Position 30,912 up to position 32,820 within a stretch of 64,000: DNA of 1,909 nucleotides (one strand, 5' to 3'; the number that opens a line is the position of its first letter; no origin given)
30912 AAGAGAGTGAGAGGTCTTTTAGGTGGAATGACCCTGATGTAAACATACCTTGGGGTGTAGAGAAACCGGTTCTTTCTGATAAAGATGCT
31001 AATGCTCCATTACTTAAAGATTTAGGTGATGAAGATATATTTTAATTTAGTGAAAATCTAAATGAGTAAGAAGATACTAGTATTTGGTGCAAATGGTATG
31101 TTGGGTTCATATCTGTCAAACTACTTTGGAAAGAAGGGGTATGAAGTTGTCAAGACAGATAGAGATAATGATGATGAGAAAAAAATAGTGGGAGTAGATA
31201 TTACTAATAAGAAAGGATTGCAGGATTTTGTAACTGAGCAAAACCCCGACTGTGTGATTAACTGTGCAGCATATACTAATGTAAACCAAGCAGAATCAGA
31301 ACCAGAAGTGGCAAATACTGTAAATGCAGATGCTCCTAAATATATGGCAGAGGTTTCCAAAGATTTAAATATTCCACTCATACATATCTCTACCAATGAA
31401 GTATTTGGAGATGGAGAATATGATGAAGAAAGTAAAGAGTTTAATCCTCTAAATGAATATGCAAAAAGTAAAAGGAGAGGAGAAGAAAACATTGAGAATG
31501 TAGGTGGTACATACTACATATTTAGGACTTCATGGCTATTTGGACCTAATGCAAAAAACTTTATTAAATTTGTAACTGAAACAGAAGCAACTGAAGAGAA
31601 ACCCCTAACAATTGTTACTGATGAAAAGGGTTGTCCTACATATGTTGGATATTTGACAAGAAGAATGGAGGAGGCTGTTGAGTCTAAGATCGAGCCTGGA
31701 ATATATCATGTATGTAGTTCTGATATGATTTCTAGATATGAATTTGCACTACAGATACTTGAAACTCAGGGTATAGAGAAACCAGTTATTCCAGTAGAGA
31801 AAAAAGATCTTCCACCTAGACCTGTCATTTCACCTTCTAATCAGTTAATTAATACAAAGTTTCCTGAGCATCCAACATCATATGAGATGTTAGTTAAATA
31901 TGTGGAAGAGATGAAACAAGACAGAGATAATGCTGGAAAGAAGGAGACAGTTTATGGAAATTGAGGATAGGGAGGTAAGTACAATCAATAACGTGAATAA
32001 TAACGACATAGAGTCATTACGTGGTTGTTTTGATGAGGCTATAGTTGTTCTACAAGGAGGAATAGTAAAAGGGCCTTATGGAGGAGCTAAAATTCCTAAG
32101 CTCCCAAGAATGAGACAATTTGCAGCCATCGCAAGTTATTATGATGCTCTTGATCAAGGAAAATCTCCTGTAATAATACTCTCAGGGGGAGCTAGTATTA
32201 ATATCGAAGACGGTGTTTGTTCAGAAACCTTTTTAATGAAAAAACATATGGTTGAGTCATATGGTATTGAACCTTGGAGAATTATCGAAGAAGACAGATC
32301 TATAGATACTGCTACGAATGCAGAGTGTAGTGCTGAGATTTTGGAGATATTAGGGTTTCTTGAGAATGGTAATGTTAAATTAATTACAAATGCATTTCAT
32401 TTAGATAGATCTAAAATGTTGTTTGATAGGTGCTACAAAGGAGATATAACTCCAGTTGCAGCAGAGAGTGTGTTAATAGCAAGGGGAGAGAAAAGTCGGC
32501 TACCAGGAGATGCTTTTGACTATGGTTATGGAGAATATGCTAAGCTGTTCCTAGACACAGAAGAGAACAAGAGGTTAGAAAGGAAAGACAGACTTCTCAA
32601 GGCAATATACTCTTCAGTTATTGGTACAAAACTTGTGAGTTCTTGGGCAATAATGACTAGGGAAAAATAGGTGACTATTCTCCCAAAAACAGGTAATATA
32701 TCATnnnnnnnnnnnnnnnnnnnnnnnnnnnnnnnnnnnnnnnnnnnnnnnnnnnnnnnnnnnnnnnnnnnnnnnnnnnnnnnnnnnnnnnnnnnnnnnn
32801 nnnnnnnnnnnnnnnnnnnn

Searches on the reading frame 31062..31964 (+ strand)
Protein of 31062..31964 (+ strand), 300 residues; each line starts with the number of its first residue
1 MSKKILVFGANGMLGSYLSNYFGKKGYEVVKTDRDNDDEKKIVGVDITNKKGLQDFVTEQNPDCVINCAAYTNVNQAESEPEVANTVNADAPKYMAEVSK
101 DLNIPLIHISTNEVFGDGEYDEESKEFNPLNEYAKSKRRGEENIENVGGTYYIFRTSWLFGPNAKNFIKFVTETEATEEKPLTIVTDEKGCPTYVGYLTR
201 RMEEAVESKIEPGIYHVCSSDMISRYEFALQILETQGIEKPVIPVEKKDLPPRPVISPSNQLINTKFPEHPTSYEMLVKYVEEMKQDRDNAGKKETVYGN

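Call 3: search_protein_families(library=pfam, proteins=[window:31062-31964:+], max_evalue=0.1)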
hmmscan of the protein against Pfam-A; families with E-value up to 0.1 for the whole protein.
window:31062-31964:+ (300 aa): 7 families
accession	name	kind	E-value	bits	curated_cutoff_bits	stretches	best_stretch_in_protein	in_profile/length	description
PF04321.23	RmlD_sub_bind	-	1.3e-65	221.8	27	1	4-264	2-259/287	RmlD substrate binding domain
PF01370.27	Epimerase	-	4.3e-31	108.6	20.9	1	5-168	1-179/240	NAD dependent epimerase/dehydratase family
PF16363.11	GDP_Man_Dehyd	-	6.1e-20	72.4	27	1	6-157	1-177/332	GDP-mannose 4,6 dehydratase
PF02719.21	Polysacc_synt_2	-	0.00013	21.7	20.2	1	42-112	58-129/293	Polysaccharide biosynthesis protein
PF07993.18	NAD_binding_4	-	0.00018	21.2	20.1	1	60-157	87-205/258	Male sterility protein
PF13460.12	NAD_binding_10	-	0.0025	18.1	27.2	1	9-166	1-153/184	NAD(P)H-binding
PF05368.20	NmrA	-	0.0054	16.8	27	1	1-37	1-37/298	NmrA-like family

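Call 4: search_protein_families(library=ncbifam, proteins=[window:31062-31964:+], max_evalue=0.1)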
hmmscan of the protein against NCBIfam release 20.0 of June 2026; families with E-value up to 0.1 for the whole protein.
window:31062-31964:+ (300 aa): 31 families (the best 25 are shown)
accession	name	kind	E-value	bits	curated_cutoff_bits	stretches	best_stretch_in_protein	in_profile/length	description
TIGR01214.1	rmlD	equivalog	1.8e-60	204.5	224.05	1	4-257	1-256/285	dTDP-4-dehydrorhamnose reductase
NF007440.0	PRK09987.1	equivalog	1.3e-31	110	308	1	4-236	2-234/299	dTDP-4-dehydrorhamnose reductase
TIGR01181.1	dTDP_gluc_dehyt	equivalog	1.7e-13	50.3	365.1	1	35-153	47-171/321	dTDP-glucose 4,6-dehydratase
TIGR02197.1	heptose_epim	equivalog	3.5e-09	36.3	274.6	1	5-138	1-143/316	ADP-glyceromanno-heptose 6-epimerase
TIGR01179.1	galE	equivalog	6.9e-09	35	262.3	1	4-147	1-159/332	UDP-glucose 4-epimerase GalE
NF042423.1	oxyalk_red_Shew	equivalog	1.3e-05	24.5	580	1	3-166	9-181/331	2-alkyl-3-oxoalkanoate reductase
TIGR01777.1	yfcH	hypoth_equivalog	4.5e-05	23.2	207.35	1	5-71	1-67/292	TIGR01777 family oxidoreductase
NF005754.0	PRK07578.1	equivalog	8.2e-05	22.6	167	1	3-74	1-68/200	short chain dehydrogenase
TIGR01472.1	gmd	equivalog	9.3e-05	21.8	415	1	9-155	7-177/342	GDP-mannose 4,6-dehydratase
NF043036.1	ErythonDh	equivalog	0.00022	20.5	325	1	29-133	43-149/321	D-erythronate dehydrogenase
TIGR02622.1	CDP_4_6_dhtase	equivalog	0.00042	19.6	278.45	1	3-130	5-148/352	CDP-glucose 4,6-dehydratase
NF042422.1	oxyalk_red_OleD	equivalog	0.00087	18.7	580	1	4-111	2-110/329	2-alkyl-3-oxoalkanoate reductase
TIGR04180.1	EDH_00030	hypoth_equivalog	0.00096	18.3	475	1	6-137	2-149/297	NAD-dependent 4,6-dehydratase LegB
NF007582.0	PRK10217.1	equivalog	0.0012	18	698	1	42-139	55-166/355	dTDP-glucose 4,6-dehydratase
NF047922.1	GDPFucSynFcl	equivalog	0.0018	17.8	500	1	2-71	2-63/308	GDP-L-fucose synthase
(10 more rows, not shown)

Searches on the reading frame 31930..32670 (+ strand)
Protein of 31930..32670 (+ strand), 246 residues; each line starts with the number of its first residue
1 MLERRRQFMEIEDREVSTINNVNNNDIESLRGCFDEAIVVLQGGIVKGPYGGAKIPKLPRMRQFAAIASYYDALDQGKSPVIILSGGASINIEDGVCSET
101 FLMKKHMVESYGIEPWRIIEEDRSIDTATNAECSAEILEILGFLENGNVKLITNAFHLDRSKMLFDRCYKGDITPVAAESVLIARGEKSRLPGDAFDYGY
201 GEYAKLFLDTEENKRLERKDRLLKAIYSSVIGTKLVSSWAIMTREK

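Call 3: search_protein_families(library=pfam, proteins=[window:31930-32670:+], max_evalue=0.1)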
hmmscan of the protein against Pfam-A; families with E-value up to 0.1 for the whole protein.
window:31930-32670:+ (246 aa): 1 family
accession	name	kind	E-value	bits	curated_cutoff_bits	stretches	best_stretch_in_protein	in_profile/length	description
PF02698.23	DUF218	-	1.7e-18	67.3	27.6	1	37-177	2-108/133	DUF218 domain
